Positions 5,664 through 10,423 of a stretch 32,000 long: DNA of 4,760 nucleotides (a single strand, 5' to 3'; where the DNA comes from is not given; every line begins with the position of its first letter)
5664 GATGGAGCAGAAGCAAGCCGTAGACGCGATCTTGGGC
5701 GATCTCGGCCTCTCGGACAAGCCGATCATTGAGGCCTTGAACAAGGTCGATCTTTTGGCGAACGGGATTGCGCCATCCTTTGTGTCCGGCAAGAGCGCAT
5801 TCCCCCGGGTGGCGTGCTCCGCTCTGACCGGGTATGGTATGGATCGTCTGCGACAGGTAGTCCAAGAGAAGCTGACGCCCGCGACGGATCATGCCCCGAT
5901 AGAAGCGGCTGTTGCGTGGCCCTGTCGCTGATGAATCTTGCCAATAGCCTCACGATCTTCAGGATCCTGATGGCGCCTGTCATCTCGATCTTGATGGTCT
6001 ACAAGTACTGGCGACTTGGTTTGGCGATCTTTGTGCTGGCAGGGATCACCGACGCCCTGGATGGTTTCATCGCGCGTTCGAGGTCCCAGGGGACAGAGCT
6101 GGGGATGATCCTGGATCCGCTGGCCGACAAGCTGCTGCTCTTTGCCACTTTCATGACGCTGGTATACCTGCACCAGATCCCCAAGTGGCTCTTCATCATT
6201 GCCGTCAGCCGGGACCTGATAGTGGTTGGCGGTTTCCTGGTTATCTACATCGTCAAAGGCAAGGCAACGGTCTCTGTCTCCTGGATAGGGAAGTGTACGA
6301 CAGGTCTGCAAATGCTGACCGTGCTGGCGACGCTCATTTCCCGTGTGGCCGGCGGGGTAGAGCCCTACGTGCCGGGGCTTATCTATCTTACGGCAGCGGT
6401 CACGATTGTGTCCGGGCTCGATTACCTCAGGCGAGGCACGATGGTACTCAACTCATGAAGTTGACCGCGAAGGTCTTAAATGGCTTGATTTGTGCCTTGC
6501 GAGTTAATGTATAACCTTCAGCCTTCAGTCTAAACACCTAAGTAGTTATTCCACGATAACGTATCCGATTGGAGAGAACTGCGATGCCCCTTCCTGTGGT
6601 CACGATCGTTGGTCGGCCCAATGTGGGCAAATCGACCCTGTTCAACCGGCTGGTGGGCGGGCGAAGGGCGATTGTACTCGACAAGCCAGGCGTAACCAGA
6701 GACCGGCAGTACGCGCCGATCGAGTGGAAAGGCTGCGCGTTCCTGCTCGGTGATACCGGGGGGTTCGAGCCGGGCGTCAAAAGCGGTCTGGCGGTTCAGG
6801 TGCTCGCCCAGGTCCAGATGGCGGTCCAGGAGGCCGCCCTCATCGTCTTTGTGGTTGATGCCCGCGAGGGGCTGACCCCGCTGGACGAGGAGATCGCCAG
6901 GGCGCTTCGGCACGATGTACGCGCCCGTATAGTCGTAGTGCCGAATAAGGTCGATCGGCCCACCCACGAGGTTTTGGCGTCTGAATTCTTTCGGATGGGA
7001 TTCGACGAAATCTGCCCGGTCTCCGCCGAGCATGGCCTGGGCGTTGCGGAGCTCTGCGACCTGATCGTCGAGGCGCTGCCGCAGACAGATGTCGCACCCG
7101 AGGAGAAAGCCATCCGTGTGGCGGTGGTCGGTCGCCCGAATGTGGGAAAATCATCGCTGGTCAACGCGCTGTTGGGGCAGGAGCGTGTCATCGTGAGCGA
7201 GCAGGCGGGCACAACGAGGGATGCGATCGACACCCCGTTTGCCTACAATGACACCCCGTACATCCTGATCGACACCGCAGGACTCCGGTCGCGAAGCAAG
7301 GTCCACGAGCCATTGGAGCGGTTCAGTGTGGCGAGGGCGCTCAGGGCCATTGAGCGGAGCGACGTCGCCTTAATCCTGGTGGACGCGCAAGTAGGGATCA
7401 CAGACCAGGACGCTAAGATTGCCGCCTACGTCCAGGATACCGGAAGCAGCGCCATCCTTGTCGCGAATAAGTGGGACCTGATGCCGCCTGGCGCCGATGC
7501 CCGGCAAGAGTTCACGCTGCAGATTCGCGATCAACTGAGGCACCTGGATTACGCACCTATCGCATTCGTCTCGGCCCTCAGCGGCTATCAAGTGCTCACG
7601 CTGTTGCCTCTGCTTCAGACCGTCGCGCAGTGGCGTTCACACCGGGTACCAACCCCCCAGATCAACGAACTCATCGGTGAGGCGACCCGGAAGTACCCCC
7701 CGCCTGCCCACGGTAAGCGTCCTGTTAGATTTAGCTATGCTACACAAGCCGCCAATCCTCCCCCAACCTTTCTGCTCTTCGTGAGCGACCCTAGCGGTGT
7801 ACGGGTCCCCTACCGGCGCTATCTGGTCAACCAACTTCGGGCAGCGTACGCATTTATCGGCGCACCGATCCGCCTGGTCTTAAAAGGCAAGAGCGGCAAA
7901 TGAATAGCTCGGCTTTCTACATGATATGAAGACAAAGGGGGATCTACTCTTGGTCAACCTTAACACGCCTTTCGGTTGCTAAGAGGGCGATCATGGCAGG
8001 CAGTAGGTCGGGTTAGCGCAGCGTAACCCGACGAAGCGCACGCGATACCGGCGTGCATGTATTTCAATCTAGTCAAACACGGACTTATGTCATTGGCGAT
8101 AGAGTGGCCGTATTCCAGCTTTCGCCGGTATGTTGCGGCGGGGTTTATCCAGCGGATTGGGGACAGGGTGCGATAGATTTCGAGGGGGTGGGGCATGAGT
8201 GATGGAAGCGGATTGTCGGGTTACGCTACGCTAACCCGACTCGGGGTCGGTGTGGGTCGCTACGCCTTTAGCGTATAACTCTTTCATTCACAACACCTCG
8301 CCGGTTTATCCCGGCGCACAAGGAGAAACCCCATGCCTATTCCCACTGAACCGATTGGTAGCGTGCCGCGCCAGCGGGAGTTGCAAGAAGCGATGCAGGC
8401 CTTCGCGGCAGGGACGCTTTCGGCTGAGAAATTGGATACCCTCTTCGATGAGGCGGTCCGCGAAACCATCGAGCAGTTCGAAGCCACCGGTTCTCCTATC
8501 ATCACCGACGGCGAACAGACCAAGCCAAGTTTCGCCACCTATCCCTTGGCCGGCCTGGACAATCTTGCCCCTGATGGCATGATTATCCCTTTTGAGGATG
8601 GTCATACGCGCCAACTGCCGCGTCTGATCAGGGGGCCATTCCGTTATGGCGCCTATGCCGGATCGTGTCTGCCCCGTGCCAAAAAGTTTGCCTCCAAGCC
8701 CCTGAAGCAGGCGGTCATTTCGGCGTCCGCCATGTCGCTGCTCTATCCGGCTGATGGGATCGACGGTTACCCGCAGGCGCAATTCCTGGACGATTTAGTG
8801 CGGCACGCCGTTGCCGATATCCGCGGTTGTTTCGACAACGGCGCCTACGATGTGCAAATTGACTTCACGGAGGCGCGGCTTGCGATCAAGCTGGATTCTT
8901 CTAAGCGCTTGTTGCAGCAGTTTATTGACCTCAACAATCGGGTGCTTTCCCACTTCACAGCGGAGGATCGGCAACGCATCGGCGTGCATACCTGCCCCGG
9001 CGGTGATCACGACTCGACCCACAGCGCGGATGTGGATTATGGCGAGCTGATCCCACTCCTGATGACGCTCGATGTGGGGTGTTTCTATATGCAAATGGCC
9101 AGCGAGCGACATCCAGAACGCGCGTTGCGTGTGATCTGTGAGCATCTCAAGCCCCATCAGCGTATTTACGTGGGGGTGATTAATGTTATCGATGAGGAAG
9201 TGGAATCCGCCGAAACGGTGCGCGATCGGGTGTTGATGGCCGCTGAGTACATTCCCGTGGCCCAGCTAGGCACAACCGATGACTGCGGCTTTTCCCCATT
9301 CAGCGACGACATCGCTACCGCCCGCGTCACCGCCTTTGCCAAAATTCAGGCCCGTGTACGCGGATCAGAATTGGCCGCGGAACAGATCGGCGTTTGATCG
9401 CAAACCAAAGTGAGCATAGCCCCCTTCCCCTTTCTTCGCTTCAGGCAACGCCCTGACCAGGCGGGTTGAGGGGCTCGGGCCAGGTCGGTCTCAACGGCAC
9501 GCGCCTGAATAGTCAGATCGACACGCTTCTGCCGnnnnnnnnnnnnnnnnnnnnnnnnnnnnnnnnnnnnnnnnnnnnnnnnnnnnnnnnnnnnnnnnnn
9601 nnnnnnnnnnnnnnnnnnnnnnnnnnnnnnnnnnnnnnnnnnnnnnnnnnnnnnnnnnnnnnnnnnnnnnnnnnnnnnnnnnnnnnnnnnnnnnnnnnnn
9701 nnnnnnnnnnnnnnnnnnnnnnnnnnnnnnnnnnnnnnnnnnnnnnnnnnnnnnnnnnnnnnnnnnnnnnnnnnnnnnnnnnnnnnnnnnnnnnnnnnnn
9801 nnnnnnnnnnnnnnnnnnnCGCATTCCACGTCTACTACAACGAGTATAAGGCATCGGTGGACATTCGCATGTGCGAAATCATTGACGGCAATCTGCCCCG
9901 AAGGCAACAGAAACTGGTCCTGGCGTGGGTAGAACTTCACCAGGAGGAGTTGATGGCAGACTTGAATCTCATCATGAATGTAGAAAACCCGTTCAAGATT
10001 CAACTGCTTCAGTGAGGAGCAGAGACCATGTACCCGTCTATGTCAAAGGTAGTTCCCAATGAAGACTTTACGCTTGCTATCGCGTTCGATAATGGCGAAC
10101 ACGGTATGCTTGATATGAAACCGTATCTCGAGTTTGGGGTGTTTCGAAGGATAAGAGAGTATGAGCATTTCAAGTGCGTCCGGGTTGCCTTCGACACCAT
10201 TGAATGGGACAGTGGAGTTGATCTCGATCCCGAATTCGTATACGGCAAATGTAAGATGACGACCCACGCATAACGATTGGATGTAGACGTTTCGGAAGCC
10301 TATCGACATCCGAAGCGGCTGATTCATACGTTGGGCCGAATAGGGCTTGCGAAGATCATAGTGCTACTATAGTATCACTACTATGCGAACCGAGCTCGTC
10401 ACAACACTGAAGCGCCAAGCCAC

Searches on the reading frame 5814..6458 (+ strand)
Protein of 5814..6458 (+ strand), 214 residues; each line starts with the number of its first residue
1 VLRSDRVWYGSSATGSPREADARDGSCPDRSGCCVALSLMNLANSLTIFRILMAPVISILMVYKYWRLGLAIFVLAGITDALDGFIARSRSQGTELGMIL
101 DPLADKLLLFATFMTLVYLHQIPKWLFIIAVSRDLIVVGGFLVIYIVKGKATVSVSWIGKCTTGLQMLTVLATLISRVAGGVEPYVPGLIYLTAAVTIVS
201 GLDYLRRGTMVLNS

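Call 9: search_protein_families(library=pfam, proteins=[window:5814-6458:+], max_evalue=0.001)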
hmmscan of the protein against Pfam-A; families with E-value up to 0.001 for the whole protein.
window:5814-6458:+ (214 aa): 1 family
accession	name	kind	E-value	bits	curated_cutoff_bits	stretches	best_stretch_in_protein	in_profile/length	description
PF01066.26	CDP-OH_P_transf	-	9.3e-33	114.2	22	1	40-198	1-151/152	CDP-alcohol phosphatidyltransferase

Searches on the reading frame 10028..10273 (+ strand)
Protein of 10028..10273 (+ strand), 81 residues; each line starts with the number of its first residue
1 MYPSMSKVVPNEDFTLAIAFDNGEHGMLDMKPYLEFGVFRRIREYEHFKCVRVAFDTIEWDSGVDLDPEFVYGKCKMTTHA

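Call 9: search_protein_families(library=pfam, proteins=[window:10028-10273:+], max_evalue=0.001)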
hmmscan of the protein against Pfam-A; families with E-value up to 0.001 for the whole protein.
window:10028-10273:+ (81 aa): 1 family
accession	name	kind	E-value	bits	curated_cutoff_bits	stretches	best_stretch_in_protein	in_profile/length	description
PF10387.14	DUF2442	-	6.1e-13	49.2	23.9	1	7-75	3-70/72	Protein of unknown function (DUF2442)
